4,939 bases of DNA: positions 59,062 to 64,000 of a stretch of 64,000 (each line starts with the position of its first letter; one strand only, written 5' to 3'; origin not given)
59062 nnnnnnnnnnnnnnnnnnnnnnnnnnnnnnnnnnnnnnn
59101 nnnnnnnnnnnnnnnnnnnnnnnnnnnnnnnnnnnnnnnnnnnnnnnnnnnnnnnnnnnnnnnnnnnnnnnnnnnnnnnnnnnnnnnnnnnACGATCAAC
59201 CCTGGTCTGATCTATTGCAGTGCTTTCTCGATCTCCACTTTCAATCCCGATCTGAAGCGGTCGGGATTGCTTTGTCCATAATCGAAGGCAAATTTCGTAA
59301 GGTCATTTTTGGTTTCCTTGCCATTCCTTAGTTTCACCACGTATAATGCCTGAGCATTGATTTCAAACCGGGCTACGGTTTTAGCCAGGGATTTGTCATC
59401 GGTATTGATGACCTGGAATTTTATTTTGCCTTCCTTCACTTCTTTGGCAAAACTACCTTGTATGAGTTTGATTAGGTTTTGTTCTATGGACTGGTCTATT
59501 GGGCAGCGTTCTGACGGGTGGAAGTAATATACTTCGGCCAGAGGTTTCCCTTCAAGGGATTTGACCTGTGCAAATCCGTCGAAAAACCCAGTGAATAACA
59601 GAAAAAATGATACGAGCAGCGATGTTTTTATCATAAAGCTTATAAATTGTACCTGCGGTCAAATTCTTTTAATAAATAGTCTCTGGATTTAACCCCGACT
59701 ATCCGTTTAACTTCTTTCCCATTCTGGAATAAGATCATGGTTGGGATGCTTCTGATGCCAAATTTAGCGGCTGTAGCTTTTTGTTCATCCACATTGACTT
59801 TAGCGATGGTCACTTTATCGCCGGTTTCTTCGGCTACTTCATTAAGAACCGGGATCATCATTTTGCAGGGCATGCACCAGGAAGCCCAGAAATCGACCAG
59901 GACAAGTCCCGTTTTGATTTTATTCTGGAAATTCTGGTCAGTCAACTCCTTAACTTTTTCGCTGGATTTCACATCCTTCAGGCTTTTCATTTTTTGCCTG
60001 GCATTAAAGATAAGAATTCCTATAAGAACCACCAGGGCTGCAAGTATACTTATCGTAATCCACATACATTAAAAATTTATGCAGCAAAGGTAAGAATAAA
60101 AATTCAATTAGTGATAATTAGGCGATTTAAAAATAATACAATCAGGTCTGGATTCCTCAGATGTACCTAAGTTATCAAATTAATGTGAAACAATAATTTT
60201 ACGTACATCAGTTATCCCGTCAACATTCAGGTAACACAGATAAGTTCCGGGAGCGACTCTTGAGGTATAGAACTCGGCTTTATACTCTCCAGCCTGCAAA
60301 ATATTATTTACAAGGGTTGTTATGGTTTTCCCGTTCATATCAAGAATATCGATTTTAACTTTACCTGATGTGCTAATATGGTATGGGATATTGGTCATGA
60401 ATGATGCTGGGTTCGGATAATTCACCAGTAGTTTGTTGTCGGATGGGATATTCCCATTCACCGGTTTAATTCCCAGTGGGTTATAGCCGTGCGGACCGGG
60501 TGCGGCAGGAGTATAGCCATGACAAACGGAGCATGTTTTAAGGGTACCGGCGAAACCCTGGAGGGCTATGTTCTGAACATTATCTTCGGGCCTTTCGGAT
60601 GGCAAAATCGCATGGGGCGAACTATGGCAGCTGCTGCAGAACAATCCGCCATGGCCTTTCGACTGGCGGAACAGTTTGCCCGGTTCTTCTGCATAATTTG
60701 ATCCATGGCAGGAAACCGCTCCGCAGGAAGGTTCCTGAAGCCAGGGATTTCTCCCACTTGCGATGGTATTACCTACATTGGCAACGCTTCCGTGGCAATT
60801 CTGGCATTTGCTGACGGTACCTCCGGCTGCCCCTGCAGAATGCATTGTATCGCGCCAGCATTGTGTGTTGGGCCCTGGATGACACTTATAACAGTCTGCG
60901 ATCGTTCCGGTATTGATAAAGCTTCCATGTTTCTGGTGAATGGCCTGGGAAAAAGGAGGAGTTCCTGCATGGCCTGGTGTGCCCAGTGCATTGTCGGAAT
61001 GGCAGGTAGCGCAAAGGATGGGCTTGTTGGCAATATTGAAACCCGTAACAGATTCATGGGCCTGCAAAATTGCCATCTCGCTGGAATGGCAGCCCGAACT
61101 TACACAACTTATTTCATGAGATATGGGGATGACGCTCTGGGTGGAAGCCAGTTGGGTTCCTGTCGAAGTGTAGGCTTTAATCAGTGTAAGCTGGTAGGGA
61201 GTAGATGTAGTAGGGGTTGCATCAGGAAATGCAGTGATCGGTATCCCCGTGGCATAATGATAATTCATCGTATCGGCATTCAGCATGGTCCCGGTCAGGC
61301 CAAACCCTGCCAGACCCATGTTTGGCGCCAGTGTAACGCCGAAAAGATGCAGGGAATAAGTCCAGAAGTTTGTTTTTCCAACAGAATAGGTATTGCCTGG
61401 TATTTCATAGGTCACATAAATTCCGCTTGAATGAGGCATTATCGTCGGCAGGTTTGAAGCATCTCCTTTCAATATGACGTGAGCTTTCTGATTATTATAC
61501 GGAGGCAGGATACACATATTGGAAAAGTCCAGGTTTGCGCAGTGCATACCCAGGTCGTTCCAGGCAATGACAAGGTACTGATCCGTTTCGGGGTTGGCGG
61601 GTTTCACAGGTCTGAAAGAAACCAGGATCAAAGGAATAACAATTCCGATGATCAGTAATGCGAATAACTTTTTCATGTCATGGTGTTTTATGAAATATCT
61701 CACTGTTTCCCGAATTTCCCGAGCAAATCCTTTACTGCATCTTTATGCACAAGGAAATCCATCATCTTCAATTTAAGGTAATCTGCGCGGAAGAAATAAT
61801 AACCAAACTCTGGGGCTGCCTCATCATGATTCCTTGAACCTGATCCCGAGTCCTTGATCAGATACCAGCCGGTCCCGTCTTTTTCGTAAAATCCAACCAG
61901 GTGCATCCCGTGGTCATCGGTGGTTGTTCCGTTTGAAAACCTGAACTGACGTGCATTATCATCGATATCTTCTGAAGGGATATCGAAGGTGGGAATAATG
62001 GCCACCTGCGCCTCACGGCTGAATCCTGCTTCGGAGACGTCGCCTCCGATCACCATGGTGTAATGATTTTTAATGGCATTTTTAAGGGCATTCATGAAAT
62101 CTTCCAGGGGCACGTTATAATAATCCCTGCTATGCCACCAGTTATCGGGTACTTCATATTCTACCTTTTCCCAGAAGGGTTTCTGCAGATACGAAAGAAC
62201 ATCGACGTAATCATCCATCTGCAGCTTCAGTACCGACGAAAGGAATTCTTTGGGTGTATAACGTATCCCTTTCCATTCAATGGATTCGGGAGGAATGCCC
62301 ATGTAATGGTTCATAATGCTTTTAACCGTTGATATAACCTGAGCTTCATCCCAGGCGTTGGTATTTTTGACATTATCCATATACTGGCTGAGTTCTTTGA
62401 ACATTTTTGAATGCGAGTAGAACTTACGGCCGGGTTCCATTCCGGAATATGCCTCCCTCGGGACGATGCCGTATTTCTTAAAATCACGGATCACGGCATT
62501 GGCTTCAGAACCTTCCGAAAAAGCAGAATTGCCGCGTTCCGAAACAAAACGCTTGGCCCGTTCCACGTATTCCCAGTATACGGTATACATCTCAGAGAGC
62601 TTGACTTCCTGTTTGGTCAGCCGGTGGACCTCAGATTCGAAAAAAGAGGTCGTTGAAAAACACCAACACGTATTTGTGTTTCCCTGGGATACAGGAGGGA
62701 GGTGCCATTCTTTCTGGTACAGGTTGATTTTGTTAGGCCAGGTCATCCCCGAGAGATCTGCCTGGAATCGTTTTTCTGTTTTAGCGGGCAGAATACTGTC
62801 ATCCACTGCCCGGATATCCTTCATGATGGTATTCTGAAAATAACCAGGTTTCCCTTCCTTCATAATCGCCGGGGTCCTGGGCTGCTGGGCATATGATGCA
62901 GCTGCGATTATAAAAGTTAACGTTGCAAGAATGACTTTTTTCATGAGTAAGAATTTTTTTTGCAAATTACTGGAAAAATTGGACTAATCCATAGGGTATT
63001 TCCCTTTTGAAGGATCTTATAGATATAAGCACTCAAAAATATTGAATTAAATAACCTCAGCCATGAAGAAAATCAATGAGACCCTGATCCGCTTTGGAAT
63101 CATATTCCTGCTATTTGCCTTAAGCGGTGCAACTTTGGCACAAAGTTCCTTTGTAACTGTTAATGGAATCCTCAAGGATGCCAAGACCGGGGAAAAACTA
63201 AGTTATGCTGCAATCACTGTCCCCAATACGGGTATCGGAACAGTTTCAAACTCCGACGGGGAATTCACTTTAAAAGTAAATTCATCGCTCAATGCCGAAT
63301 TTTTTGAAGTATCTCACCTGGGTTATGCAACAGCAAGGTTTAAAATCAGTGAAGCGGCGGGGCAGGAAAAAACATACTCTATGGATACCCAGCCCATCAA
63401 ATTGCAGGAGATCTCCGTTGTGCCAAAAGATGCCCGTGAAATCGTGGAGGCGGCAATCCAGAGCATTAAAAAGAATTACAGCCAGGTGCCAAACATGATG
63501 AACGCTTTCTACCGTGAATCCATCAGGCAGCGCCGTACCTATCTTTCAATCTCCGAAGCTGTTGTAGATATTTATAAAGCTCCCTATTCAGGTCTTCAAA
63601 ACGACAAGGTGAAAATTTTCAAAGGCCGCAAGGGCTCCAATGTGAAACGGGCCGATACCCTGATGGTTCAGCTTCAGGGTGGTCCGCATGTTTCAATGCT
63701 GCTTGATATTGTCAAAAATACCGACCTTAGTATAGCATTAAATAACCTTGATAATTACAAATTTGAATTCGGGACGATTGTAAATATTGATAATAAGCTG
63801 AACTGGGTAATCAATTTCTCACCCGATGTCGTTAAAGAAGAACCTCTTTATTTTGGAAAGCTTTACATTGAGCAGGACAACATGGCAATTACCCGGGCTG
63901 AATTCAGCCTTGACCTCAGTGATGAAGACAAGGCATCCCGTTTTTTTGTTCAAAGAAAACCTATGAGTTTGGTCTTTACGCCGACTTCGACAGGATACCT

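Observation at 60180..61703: Multihaem c-type cytochrome carrying a T9SS sorting domain, a candidate cell-surface redox protein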

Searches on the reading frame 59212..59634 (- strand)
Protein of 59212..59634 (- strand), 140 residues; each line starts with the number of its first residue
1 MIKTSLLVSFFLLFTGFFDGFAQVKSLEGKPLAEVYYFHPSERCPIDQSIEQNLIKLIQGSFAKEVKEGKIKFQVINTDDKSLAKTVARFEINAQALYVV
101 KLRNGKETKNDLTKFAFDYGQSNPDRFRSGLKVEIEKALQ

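Call 22: search_protein_families(library=pfam, proteins=[window:59212-59634:-], max_evalue=0.01)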
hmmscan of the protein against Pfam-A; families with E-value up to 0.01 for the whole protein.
window:59212-59634:- (140 aa): 0 families

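Call 75: search_protein_families(library=ncbifam, proteins=[window:59212-59634:-], max_evalue=0.001)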
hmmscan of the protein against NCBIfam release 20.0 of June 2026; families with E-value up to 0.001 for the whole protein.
window:59212-59634:- (140 aa): 1 family
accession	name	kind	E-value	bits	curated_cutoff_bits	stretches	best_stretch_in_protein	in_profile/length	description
NF040494.1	nitrored_ArsF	subfamily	1.7e-24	86.3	60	1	34-137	2-105/106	nitrophenyl compound nitroreductase subunit ArsF family protein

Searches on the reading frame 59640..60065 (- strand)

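Call 22: search_protein_families(library=pfam, proteins=[window:59640-60065:-], max_evalue=0.01)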
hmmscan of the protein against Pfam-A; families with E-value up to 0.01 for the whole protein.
window:59640-60065:- (141 aa): 10 families
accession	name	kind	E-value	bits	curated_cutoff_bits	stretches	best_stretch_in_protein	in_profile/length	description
PF00085.26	Thioredoxin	-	1.1e-31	109.4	23.5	1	38-134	2-100/103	Thioredoxin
PF13098.12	Thioredoxin_2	-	1e-08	35.9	27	1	55-133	8-102/104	Thioredoxin-like domain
PF13905.12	Thioredoxin_8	-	1.4e-08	35.4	27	1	54-96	3-47/94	Thioredoxin-like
PF00578.27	AhpC-TSA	-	5.8e-07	29.9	26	1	49-128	22-103/124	AhpC/TSA family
PF14595.12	Thioredoxin_9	-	2e-06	28.1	25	1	25-118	15-109/129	Thioredoxin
PF13728.12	TraF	-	4.7e-06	27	23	1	48-122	125-209/224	F plasmid transfer operon protein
PF08534.16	Redoxin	-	3.4e-05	24.1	26.6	1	29-125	6-104/148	Redoxin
PF13192.12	Thioredoxin_3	-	0.00038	20.9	24.8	1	63-118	9-59/76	Thioredoxin domain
PF07449.17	HyaE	-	0.00046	20.6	22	1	52-127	28-104/108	Hydrogenase-1 expression protein HyaE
PF04756.19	OST3_OST6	-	0.00067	19.6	27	1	63-118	45-107/294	OST3 / OST6 family, transporter family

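Call 75: search_protein_families(library=ncbifam, proteins=[window:59640-60065:-], max_evalue=0.001)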
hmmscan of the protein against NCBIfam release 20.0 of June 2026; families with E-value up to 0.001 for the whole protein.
window:59640-60065:- (141 aa): 20 families
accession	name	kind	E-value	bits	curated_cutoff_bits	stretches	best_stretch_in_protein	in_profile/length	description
TIGR01068.1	thioredoxin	equivalog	1.1e-36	125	96.8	1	42-136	2-98/101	thioredoxin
NF006898.0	PRK09381.1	equivalog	4.2e-30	104.3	138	1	35-135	2-103/109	thioredoxin TrxA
NF008229.0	PRK10996.1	equivalog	7.6e-25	87.3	125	1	37-125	36-125/141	thioredoxin TrxC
NF047697.1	ThioredTrxAClost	equivalog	2.3e-18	66.3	140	1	40-124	3-89/105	thioredoxin TrxA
TIGR01126.1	pdi_dom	equivalog_domain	7.8e-18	64.7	107.2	1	41-127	1-93/105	protein disulfide-isomerase domain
TIGR01130.1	ER_PDI_fam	subfamily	3e-16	60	344.25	1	36-129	1-98/476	protein disulfide-isomerase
TIGR00411.1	redox_disulf_1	equivalog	1.3e-12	47.6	92.75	1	61-133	8-76/82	MJ0307 family thioredoxin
NF002854.0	PRK03147.1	subfamily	1.1e-11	44.9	170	1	2-102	8-113/176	thiol-disulfide oxidoreductase ResA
NF041202.1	StoA_CxxC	exception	4.2e-10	39.7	210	1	7-95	7-95/163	endospore biogenesis thiol-disulfide oxidoreductase StoA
TIGR00385.1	dsbE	subfamily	3e-09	36.7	123.15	1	35-102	49-110/173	DsbE family thiol:disulfide interchange protein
NF047696.1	ThlDiSintTplARhiz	equivalog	9.4e-09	35.4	230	1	52-99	97-145/219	thiol:disulfide interchange protein TlpA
NF001419.0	PRK00293.1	subfamily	1.1e-07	30.8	330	1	22-133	447-567/574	protein-disulfide reductase DsbD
TIGR02187.2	PDO_seleno_TRX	equivalog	3.1e-07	29.9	185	1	38-122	4-87/209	protein disulfide oxidoreductase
NF045694.1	seleno_TsoB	exception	4.7e-07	28.3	805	1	48-124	470-557/572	rhodanese/DsbD fusion-like selenoprotein TsoB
TIGR00424.1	APS_reduc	equivalog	1.5e-05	23.8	553.2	1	27-115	343-438/464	5'-adenylylsulfate reductase, thioredoxin-independent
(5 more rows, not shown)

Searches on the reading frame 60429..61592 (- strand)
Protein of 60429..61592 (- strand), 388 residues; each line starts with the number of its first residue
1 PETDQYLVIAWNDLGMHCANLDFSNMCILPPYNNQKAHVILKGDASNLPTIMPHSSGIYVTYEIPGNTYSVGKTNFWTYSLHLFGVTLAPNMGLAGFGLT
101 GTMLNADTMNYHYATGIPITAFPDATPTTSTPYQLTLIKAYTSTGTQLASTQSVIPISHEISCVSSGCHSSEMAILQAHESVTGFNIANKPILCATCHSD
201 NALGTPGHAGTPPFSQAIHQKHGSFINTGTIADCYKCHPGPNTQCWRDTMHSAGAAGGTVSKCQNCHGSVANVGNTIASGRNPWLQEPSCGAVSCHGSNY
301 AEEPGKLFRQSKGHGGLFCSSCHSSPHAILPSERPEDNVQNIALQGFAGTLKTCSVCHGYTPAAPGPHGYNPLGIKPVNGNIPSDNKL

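Call 30: search_protein_representatives(protein=window:60429-61592:-)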
Query: 388 residues. Proteins with E-value up to 0.001 (for the whole library): 1410; up to 1e-10: 812; up to 1e-30: 289. The best 150 are listed.
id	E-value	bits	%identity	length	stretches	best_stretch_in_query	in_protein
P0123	5.5e-297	1000.3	65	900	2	5-371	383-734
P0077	3.2e-187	638.8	73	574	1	1-374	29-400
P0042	3.0e-171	586.2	71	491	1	4-387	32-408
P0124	1.8e-162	557.3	67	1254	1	1-381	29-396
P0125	2.2e-162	557.0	69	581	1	1-370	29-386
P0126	1.1e-140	485.5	60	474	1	3-378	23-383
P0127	7.2e-136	469.7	60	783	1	4-372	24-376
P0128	1.7e-134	465.2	59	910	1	5-372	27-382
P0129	2.8e-131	454.6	58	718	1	1-374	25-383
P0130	1.1e-130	452.7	60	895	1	3-372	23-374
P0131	4.0e-127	440.9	57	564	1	4-371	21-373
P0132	1.1e-124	432.9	57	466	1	5-372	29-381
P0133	4.6e-124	430.8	57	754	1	4-369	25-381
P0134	1.6e-122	425.8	57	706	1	2-371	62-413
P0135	1.2e-120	419.6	54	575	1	5-371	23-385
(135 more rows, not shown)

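Call 58: predict_structure(alignment_id=A3)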
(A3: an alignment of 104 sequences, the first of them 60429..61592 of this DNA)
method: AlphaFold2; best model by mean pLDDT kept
length: 388 residues; sequences in the alignment: 104
mean_pLDDT: 88.9   pTM: 0.87
mean pLDDT of the five models: 88.9, 88.5, 87.8, 85.2, 84.4
residues with pLDDT >= 90: 243; 70-90: 117; 50-70: 26; < 50: 2
segments of 3 or more residues with pLDDT < 50: none
pLDDT, mean of each block of 10 residues (from residue 1): 80 82 94 95 95 93 97 97 97 97 87 96 95 96 97 93 82 94 93 96 92 94 86 85 82 82 88 94 87 83 89 91 86 93 94 92 74 56 54
secondary structure, 60 per line:
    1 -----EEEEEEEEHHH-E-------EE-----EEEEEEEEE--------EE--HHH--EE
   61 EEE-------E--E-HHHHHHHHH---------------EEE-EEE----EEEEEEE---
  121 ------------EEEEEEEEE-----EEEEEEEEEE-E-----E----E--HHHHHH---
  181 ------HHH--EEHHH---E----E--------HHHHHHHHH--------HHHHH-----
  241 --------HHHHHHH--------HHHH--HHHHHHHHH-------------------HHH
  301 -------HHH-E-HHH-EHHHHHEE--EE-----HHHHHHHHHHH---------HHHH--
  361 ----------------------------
elements in order: E6-13 E33-41 E59-63 H76-84 E100-102 E104-106 E111-117 E133-141 E147-156 H172-177 H214-222 H231-235 H249-255 H264-267 H270-278 H319-323 H335-345 H355-358

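Call 60: fold_search(model_id=the predicted structure, library=pdb)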
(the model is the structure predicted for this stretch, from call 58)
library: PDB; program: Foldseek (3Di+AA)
matches with E <= 10: 771; with E <= 0.001: 0
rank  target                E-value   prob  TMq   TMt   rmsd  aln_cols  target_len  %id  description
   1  6qyc_B                5.8e-03  0.16  0.15  0.10  21.9       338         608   14  Crystal structure of MtrC from Shewanella baltica OS185 (released 2020-04-22)
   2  7wp6_H                1.5e-02  0.66  0.16  0.44  12.8       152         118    9  Cryo-EM structure of SARS-CoV-2 recombinant spike protein STFK in complex with three neutralizing antibodies (released 2023-03-01)
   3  4lmh_B                1.9e-02  0.13  0.14  0.09  22.1       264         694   13  Crystal structure of the outer membrane decaheme cytochrome OmcA (released 2014-04-16)
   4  5mf7_A                2.0e-02  0.33  0.16  0.30  15.1       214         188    9  New Insights into the Role of DNA Shape on Its Recognition by p53 Proteins (complex p53DBD-GADD45) (released 2018-05-30)
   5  5mg7_A                3.0e-02  0.35  0.19  0.32  14.2       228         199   10  New Insights into the Role of DNA Shape on Its Recognition by p53 Proteins (complex p53DBD-p53R2) (released 2018-06-13)
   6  7b4e_A                3.2e-02  0.28  0.17  0.31  14.8       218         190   10  Structural basis of reactivation of oncogenic p53 mutants by a small molecule: methylene quinuclidinone (MQ). Human p5 (released 2021-12-08)
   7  2ioi                  4.7e-02  0.15  0.13  0.24  11.9       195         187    9  Crystal structure of the mouse p53 core domain at 1.55 A (released 2006-12-05)
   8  8df2_C                5.0e-02  0.41  0.15  0.16  12.9       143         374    7  The structure of the 'ALT' construct of the Amuc_1438 glycopeptidase (released 2022-08-31)
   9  4ruw                  5.3e-02  0.41  0.13  0.13   9.3       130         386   13  The crystal structure of endonuclease/exonuclease/phosphatase from Beutenbergia cavernae DSM 12333 (released 2014-12-24)
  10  4ibu_D                5.3e-02  0.33  0.19  0.32  11.2       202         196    9  Human p53 core domain with hot spot mutation R273C and second-site suppressor mutation T284R in sequence-specific comp (released 2013-08-14)
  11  8dc4_A                5.3e-02  0.28  0.17  0.30  10.9       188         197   11  Crystal structure of p53 Y220C covalently bound to carbazole KG3 (released 2022-10-12)
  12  3d06                  5.3e-02  0.23  0.16  0.30  12.8       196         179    9  Human p53 core domain with hot spot mutation R249S (I) (released 2009-01-20)
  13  7eds_A                5.3e-02  0.20  0.16  0.29  14.0       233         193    8  Human p53 core domain with germline hot spot mutation M133T in complex with the natural PIG3 p53-response element and  (released 2022-06-22)
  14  6r4n_A                5.3e-02  0.09  0.10  0.19  12.9       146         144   10  Crystal structure of S. cerevisia Niemann-Pick type C protein NPC2 with ergosterol bound (released 2019-09-25)
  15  2ata_A                5.6e-02  0.30  0.19  0.32  10.7       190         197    9  Structural Basis of DNA Recognition by p53 Tetramers (complex II) (released 2006-07-11)
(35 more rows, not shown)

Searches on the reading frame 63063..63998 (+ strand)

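Call 22: search_protein_families(library=pfam, proteins=[window:63063-63998:+], max_evalue=0.01)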
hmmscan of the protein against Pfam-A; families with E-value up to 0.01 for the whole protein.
window:63063-63998:+ (312 aa): 3 families
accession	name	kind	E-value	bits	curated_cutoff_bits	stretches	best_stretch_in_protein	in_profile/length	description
PF13715.12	CarbopepD_reg_2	-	3.1e-13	50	32.2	1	34-119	2-88/88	CarboxypepD_reg-like domain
PF13620.12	CarboxypepD_reg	-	4e-07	30.7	32.3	1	32-105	1-77/82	Carboxypeptidase regulatory-like domain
PF23591.1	CILP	-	3.3e-05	24.3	27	0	258-288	16-48/90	Cartilage intermediate layer protein 1-like domain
